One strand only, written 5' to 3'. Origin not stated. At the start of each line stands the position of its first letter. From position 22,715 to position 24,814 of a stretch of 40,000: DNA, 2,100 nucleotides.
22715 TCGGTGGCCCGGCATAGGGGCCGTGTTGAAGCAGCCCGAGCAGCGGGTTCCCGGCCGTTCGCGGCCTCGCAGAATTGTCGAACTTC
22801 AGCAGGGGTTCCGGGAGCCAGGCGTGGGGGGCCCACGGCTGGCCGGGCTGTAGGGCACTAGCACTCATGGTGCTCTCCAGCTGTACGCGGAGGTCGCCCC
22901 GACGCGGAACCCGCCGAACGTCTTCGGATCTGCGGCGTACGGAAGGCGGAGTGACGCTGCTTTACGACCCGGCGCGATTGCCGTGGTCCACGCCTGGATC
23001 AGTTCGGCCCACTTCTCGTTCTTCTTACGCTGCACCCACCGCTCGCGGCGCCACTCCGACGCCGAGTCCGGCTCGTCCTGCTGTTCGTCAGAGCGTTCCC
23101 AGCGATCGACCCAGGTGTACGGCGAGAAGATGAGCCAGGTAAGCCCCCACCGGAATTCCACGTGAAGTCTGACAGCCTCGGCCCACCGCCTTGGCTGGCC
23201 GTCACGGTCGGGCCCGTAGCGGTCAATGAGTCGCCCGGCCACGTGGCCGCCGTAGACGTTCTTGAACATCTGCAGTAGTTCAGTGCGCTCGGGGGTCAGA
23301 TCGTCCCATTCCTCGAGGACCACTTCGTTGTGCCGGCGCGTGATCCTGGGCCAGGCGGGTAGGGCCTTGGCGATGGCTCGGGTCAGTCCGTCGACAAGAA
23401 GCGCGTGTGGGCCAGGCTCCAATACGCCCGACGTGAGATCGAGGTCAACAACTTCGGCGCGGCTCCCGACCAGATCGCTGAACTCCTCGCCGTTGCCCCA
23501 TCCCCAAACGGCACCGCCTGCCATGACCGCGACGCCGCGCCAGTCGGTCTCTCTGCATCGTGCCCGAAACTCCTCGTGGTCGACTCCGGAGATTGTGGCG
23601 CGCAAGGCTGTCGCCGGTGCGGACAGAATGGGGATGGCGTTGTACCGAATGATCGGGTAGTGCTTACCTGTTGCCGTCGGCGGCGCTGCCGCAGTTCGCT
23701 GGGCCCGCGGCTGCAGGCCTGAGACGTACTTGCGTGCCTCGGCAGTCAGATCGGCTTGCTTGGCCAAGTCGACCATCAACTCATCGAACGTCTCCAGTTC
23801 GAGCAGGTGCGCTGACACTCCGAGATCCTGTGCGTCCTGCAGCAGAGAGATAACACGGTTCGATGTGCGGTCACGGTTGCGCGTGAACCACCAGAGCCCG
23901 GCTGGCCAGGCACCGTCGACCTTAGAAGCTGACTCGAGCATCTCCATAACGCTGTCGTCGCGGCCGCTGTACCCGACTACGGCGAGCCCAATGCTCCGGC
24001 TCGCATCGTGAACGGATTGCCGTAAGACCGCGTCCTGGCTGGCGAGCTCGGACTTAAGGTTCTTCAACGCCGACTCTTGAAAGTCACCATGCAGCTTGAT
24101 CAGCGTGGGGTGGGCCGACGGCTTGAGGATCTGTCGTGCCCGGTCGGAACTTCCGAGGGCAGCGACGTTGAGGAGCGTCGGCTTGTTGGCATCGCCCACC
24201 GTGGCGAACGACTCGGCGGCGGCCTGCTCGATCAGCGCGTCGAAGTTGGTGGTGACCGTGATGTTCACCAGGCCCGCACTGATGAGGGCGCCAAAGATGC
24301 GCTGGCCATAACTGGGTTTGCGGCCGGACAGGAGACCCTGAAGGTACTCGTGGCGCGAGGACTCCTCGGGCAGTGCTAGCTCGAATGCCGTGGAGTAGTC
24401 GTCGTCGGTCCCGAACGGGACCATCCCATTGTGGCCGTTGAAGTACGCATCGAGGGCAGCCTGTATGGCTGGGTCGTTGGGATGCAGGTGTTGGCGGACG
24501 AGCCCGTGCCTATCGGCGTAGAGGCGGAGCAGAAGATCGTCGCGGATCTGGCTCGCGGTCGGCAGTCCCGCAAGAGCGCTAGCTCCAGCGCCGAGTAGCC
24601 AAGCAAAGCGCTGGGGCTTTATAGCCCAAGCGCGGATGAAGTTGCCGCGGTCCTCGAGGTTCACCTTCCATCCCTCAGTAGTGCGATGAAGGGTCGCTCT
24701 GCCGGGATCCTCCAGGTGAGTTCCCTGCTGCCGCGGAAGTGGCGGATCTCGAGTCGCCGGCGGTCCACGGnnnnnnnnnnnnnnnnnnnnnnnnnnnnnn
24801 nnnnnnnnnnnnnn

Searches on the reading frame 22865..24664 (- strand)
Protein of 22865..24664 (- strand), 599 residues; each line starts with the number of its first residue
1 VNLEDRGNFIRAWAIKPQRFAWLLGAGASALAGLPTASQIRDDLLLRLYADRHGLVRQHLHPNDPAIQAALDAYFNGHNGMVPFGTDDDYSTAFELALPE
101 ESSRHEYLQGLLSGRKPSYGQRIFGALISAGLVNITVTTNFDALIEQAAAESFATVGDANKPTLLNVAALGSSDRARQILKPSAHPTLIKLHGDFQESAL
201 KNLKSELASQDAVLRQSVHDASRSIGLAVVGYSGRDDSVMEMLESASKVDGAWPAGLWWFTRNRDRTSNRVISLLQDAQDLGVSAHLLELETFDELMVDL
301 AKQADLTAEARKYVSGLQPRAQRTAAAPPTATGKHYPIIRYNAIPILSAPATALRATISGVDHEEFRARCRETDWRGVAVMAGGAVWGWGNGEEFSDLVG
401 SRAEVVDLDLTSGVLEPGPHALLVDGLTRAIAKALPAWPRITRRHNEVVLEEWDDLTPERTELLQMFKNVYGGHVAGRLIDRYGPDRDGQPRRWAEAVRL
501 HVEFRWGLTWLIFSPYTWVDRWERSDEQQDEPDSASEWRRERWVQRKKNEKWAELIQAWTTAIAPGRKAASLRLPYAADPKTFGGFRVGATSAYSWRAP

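Call 3: search_protein_families(library=pfam, proteins=[window:22865-24664:-], max_evalue=0.01)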
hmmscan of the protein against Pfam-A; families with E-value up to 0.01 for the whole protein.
window:22865-24664:- (599 aa): 1 family
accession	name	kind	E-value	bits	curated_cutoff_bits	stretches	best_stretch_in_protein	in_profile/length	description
PF13289.12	SIR2_2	-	5.3e-13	49.7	24.5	1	136-269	3-127/141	SIR2-like domain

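Call 4: search_protein_families(library=padloc, proteins=[window:22865-24664:-], max_evalue=0.01)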
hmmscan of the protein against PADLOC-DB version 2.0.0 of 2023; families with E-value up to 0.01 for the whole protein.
window:22865-24664:- (599 aa): 11 families
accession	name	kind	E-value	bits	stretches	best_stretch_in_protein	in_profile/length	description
PDLC02401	Aga_SIR2-PNTD1-PNTD2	-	2.1e-141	470.3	1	41-598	2-523/524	Class I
PDLC02419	Aga_SIR2-PNTD1-PNTD2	-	1.8e-137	457.4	1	14-597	2-556/558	Class I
PDLC02420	Aga_SIR2-PNTD1-PNTD2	-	1e-52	177.6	1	3-399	3-382/1010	Class I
PDLC02384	pAgo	-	4.6e-51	172.1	1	8-575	9-527/1030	-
PDLC02402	Aga_SIR2-PNTD1-PNTD2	-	3.6e-27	92.8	1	22-302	17-288/876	Class I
PDLC05061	PDC-S65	-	9.7e-20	69.4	1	17-244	30-241/592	-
PDLC05060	PDC-S65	-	2.9e-10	37.6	1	114-238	28-142/503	-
PDLC02418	Aga_SIR2-Kinase-PNTD1-PNTD2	-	2.9e-09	33.7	1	184-303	28-148/756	Class I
PDLC04087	SIR2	-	0.00063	16.7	0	122-194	120-193/343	-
PDLC04088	SIR2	-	0.0022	15.2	0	134-159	175-199/390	-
PDLC04081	SIR2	-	0.0023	15.2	0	136-156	140-160/345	-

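Call 5: search_protein_families(library=ncbifam, proteins=[window:22865-24664:-], max_evalue=0.01)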
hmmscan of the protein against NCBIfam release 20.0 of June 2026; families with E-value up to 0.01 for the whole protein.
window:22865-24664:- (599 aa): 0 families

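Call 73: search_solved_structures(query=window:22865-24664:-, max_evalue=0.00001)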
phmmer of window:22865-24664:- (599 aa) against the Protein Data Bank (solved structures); distinct sequences matched with E-value up to 0.00001: 3.
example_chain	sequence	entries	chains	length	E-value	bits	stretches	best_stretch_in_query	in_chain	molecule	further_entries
8jkz_A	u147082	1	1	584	1.2e-48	169.4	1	8-539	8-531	Sir2 superfamily protein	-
8jl0_A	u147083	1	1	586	1.2e-48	169.4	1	8-539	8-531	Sir2 superfamily protein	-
8in8_B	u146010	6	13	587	1.2e-48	169.4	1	8-539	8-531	Sir2 superfamily protein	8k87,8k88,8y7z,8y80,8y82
